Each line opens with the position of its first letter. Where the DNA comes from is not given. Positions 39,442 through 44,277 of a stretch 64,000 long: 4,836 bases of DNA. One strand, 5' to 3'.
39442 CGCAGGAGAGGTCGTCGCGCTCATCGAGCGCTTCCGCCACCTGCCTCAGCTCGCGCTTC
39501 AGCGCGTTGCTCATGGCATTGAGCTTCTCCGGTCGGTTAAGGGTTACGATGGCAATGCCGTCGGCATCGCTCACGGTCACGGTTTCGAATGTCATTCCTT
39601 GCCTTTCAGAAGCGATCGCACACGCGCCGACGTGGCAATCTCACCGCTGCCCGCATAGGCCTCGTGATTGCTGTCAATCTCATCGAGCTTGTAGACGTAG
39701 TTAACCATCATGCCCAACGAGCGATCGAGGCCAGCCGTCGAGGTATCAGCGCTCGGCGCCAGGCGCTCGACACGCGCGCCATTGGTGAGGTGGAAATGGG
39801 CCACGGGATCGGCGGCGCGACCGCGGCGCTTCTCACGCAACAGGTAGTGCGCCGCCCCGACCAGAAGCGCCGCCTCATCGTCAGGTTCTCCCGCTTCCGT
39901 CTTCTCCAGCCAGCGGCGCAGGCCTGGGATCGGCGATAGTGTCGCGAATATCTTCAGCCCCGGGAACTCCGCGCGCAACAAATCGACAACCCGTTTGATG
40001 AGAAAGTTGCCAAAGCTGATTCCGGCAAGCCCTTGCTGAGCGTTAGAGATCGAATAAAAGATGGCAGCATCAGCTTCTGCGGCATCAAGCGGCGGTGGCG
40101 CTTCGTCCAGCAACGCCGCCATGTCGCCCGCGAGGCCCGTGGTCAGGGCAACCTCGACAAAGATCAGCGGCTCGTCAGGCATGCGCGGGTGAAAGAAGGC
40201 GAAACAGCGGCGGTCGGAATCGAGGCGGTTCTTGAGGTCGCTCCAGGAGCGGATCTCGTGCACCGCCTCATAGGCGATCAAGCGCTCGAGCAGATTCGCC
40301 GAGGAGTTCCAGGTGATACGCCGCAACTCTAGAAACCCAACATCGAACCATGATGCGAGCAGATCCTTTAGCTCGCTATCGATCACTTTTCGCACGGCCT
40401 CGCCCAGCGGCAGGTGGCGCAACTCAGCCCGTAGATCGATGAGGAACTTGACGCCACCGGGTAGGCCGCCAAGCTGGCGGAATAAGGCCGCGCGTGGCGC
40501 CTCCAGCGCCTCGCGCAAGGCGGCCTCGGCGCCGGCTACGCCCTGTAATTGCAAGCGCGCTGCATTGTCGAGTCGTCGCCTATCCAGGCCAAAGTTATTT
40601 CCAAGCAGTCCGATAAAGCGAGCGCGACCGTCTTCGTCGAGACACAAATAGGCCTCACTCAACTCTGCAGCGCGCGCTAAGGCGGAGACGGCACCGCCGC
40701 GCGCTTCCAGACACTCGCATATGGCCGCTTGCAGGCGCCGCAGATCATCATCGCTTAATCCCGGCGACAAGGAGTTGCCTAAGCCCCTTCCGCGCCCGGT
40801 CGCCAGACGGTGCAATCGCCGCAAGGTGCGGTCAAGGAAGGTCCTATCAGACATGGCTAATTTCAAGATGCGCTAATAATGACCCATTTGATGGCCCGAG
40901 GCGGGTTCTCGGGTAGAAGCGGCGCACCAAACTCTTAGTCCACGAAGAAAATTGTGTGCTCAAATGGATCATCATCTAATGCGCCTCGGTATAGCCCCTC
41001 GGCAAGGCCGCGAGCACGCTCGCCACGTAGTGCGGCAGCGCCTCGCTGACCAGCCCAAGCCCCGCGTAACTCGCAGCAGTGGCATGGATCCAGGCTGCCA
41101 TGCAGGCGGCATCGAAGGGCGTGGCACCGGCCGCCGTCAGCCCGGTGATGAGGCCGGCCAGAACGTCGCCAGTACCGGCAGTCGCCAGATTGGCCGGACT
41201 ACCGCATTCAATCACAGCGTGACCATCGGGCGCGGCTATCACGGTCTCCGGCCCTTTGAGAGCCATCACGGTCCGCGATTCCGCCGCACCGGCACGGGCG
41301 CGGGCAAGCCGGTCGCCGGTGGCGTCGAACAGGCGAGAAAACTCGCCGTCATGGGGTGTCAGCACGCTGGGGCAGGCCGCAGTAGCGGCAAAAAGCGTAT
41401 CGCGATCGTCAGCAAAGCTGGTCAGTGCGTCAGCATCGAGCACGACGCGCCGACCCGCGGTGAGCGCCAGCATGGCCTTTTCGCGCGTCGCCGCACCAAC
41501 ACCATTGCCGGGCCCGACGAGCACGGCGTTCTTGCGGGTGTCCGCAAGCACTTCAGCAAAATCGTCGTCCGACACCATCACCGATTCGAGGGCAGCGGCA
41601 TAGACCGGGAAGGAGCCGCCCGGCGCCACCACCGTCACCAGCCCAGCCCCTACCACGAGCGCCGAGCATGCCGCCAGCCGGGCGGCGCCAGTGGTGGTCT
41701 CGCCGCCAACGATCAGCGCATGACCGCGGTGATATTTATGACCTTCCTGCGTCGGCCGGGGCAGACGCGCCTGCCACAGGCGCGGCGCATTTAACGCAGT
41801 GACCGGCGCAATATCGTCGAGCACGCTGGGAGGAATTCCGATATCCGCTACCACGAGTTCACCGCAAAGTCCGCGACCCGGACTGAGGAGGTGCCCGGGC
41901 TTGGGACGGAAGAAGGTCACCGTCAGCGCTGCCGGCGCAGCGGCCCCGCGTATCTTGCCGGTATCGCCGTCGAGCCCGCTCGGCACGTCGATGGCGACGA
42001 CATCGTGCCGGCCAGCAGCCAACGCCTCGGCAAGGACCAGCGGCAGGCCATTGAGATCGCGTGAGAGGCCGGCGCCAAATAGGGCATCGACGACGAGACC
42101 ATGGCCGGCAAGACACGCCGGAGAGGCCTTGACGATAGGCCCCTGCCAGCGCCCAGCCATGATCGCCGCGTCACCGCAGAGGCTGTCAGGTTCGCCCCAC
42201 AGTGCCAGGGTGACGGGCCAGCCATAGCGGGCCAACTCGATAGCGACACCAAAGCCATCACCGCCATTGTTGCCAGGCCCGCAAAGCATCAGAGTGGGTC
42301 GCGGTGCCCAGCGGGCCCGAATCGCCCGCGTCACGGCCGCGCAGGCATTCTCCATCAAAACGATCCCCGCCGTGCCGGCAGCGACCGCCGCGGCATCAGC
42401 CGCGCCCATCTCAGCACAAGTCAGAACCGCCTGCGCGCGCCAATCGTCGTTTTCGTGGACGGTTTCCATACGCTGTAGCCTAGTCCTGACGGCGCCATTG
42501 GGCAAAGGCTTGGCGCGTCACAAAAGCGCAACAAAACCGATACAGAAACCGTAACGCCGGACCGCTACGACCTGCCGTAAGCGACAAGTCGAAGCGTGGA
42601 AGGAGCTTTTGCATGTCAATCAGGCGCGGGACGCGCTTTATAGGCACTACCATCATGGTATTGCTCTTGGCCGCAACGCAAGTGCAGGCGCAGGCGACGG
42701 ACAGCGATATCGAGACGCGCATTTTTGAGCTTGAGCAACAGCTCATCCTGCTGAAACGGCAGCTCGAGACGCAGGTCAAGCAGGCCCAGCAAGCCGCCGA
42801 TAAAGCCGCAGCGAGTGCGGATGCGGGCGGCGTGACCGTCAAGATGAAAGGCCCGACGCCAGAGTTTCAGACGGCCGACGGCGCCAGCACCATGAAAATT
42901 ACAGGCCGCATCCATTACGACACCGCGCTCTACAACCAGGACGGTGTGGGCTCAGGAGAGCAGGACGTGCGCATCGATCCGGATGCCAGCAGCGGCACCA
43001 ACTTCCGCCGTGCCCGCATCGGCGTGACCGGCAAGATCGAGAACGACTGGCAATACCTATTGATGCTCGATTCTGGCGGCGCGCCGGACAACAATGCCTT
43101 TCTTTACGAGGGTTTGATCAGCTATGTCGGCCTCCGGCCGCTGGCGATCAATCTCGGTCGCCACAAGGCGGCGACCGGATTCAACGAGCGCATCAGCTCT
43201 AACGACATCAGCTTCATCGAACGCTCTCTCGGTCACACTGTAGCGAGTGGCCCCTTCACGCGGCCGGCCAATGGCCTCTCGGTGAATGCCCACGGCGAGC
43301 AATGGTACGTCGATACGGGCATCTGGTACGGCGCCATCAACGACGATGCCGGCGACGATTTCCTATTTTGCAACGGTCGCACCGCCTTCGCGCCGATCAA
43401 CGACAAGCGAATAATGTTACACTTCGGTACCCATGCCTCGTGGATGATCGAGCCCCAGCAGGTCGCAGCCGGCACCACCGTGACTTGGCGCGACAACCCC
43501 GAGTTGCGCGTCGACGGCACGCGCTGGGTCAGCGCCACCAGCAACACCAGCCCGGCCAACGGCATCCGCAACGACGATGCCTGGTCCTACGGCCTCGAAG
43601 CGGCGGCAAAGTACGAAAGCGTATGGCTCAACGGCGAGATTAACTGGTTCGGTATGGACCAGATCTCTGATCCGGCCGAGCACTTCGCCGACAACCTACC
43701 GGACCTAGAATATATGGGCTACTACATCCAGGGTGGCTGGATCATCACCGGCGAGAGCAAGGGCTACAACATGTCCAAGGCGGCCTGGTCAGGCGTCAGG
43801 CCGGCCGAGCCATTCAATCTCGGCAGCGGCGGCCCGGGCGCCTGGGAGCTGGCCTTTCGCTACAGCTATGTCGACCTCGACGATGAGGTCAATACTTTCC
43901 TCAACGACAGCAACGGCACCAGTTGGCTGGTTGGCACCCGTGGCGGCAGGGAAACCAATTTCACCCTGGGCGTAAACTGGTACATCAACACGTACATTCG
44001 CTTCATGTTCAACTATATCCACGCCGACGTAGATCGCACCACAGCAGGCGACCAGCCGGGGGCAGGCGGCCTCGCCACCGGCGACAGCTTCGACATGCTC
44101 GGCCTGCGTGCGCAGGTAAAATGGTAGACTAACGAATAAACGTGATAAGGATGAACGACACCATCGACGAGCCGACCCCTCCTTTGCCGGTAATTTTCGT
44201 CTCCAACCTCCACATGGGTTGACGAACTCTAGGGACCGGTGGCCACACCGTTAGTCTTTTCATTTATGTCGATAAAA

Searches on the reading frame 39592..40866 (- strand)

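Call 74: search_protein_families(library=pfam, proteins=[window:39592-40866:-], max_evalue=0.000001)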
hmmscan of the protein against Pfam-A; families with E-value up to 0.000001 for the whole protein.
window:39592-40866:- (424 aa): 2 families
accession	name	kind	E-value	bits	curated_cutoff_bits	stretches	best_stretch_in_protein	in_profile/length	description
PF05292.17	MCD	-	1.6e-95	320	23.2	2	177-324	1-148/253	Malonyl-CoA decarboxylase C-terminal domain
PF17408.7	MCD_N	-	3.8e-16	59.4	22.4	1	92-174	1-85/85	Malonyl-CoA decarboxylase N-terminal domain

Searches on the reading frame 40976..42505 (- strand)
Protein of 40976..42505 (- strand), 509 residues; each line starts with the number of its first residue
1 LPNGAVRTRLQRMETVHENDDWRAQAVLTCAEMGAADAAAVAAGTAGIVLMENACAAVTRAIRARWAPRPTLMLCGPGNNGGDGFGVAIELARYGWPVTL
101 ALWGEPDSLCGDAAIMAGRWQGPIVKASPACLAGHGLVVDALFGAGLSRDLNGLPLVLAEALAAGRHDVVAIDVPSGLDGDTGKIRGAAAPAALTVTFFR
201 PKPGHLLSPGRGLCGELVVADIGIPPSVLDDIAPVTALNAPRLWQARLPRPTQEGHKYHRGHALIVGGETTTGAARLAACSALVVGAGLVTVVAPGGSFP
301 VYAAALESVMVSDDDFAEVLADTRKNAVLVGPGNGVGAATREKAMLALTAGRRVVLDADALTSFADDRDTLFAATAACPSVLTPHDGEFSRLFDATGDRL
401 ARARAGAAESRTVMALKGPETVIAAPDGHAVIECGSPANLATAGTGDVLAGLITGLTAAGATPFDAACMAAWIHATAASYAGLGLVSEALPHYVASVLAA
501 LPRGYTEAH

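Call 74: search_protein_families(library=pfam, proteins=[window:40976-42505:-], max_evalue=0.000001)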
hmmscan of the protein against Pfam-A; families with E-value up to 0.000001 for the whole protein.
window:40976-42505:- (509 aa): 2 families
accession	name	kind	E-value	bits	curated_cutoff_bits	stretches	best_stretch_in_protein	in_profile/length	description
PF01256.23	Carb_kinase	-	9.5e-44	150.1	27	1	264-480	2-222/242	NAD(P)H-hydrate dehydratase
PF03853.21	YjeF_N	-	4.1e-34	118.4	24.9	1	49-204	3-169/169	YjeF-related protein N-terminus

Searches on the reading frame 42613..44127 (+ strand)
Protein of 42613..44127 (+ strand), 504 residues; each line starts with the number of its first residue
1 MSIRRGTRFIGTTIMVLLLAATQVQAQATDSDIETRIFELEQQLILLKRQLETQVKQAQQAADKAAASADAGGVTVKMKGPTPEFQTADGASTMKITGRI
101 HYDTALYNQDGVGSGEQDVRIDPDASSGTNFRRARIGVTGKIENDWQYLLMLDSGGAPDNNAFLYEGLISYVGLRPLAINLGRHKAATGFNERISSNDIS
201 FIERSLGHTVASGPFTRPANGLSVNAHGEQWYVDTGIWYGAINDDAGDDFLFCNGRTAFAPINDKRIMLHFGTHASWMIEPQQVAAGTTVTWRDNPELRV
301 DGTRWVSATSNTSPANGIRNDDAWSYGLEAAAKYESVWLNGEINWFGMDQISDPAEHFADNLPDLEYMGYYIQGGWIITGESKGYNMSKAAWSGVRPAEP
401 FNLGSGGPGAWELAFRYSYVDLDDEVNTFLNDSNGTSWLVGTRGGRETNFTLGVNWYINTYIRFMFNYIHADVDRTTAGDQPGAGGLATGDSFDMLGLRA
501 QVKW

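Call 74: search_protein_families(library=pfam, proteins=[window:42613-44127:+], max_evalue=0.000001)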
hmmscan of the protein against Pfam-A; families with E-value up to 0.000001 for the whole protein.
window:42613-44127:+ (504 aa): 1 family
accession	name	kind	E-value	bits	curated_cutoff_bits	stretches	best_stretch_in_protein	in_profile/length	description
PF07396.17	Porin_O_P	-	2.1e-49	169.2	20.9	1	96-504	3-370/370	Phosphate-selective porin O and P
